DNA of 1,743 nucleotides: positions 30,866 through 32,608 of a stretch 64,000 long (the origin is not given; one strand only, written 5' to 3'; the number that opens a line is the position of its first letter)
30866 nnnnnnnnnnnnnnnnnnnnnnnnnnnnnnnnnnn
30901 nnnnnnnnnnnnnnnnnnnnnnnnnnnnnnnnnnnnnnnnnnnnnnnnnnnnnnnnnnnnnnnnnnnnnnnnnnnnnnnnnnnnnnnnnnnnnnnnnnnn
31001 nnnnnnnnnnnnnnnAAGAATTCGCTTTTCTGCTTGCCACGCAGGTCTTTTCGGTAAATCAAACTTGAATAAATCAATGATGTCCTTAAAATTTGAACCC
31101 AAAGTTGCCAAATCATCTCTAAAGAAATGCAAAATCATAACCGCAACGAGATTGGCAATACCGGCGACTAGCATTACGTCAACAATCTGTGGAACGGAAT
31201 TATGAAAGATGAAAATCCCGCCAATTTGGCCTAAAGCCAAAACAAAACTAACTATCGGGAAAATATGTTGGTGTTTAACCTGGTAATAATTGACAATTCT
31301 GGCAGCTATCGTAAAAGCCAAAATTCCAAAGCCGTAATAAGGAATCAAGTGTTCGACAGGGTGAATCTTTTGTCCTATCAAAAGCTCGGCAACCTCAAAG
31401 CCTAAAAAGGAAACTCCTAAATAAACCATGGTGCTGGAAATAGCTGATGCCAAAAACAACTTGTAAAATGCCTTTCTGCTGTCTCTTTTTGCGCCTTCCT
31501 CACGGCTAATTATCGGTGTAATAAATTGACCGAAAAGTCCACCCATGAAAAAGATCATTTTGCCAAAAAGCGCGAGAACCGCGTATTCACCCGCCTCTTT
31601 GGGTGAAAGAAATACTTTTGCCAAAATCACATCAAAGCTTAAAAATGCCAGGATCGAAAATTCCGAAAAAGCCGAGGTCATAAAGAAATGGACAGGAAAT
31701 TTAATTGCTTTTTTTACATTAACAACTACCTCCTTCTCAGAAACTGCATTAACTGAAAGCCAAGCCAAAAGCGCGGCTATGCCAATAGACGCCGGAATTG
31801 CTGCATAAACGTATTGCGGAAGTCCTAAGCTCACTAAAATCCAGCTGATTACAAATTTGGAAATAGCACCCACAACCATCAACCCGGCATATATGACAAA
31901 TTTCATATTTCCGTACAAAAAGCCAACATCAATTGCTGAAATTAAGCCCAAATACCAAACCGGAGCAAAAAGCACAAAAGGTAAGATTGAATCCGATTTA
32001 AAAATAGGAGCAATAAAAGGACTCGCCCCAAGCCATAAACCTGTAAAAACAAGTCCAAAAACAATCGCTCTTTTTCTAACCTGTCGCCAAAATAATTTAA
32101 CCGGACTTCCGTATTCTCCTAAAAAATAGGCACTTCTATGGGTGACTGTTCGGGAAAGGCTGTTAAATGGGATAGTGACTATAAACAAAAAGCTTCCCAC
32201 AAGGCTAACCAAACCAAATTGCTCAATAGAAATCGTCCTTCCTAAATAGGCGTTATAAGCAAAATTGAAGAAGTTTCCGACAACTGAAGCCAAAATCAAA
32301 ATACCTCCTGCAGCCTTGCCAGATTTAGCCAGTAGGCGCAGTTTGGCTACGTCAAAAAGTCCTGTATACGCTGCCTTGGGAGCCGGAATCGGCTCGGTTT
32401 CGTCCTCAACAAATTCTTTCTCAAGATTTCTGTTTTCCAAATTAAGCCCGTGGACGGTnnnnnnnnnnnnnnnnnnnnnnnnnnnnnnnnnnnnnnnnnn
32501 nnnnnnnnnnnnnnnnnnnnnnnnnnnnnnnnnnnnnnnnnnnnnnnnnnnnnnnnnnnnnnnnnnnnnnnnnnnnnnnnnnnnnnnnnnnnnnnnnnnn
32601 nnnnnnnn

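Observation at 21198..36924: Surface protein glycosylation island: GH, two GT-C transferases, four GT2 genes and the mega-GT, followed by a Ser/Thr/Pro-rich surface protein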

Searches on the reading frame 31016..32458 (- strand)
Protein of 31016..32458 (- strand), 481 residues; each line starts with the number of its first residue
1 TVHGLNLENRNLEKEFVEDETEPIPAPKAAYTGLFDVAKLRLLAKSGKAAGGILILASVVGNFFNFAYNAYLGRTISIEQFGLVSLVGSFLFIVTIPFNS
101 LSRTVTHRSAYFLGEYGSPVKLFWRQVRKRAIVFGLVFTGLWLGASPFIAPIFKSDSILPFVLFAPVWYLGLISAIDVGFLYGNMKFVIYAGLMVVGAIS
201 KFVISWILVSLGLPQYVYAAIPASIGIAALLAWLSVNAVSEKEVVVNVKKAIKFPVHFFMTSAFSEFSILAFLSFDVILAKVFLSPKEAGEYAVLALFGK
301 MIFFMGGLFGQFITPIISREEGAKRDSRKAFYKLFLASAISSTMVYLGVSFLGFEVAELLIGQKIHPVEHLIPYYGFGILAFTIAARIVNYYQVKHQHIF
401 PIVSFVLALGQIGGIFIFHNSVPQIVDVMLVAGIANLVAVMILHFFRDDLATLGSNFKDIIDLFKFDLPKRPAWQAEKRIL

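Call 52: search_protein_families(library=pfam, alignment_id=A5, max_evalue=1)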
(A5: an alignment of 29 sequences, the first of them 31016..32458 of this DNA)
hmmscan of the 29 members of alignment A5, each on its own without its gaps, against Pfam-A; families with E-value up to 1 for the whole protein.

A. member 1, window:31016-32458:- (481 aa): 1 family
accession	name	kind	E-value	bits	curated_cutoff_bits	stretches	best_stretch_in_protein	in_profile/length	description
PF01943.22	Polysacc_synt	-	8.5e-07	29.1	28.2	1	52-303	6-255/274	Polysaccharide biosynthesis protein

B. families by the number of members that match (of 29 scanned): 10 families
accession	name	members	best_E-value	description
PF01943.22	Polysacc_synt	7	2.8e-08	Polysaccharide biosynthesis protein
PF13440.11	Polysacc_synt_3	3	1.5e-10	Polysaccharide biosynthesis protein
PF01554.23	MatE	2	0.00058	MatE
PF16080.10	Phage_holin_2_3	2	0.016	Bacteriophage holin family HP1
PF23143.1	2TM_P5A-ATPase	1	0.092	P5A-ATPase, transmembrane helical hairpin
PF14497.11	GST_C_3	1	0.21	Glutathione S-transferase, C-terminal domain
PF09498.15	DUF2388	1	0.24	Protein of unknown function (DUF2388)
PF08602.15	Mgr1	1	0.25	Mgr1-like, i-AAA protease complex subunit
PF18235.6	OST_P2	1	0.27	Oligosaccharyltransferase Peripheral 2 domain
PF19119.5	DUF5803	1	0.67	Family of unknown function (DUF5803)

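Call 53: search_solved_structures(query=A5, max_evalue=10)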
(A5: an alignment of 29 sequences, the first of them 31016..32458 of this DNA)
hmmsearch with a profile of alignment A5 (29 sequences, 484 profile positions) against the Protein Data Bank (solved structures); distinct sequences matched with E-value up to 10: 14.
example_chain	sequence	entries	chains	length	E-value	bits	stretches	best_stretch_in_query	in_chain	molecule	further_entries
6tpg_A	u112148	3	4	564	2.2e-05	26.8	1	286-391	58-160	Orexin receptor type 2,GlgA glycogen synthase,Hypocretin receptor-2 | Orexin receptor type 2,GlgA glycogen synthase,Orexin receptor type 2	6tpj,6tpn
21ci_A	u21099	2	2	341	2.2e-05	26.7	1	294-392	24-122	Orexin receptor type 2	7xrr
7l1u_R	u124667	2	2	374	0.00044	22.5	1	295-390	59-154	Hypocretin receptor type 2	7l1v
7sr8_R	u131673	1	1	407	0.00046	22.4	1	295-390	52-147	Hypocretin receptor type 2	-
7sqo_R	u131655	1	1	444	0.00052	22.2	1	295-390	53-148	Orexin receptor type 2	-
4s0v_A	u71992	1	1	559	0.00072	21.8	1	295-390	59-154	Human Orexin receptor type 2 fusion protein to P. abysii Glycogen Synthase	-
5wqc_A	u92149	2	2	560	0.00073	21.8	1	295-390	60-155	Orexin receptor type 2,GlgA glycogen synthase,Orexin receptor type 2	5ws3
6tod_A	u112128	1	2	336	0.0044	19.2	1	305-390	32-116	Orexin receptor type 1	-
6to7_A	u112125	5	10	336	0.0059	18.8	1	305-390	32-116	Orexin receptor type 1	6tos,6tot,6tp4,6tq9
6tp3_A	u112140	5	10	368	0.0074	18.4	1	305-390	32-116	Orexin receptor type 1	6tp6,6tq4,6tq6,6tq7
4zj8_A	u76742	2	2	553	0.012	17.7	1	306-389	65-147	human OX1R fusion protein to P.abysii glycogen synthase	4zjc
6v9s_A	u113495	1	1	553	0.051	15.7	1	306-389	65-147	Orexin receptor type 1,GlgA glycogen synthase chimera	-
7xjk_F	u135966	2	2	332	5.9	8.9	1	304-397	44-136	Galanin receptor type 2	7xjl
7wq4_R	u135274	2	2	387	9.7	8.2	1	304-397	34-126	Galanin receptor type 2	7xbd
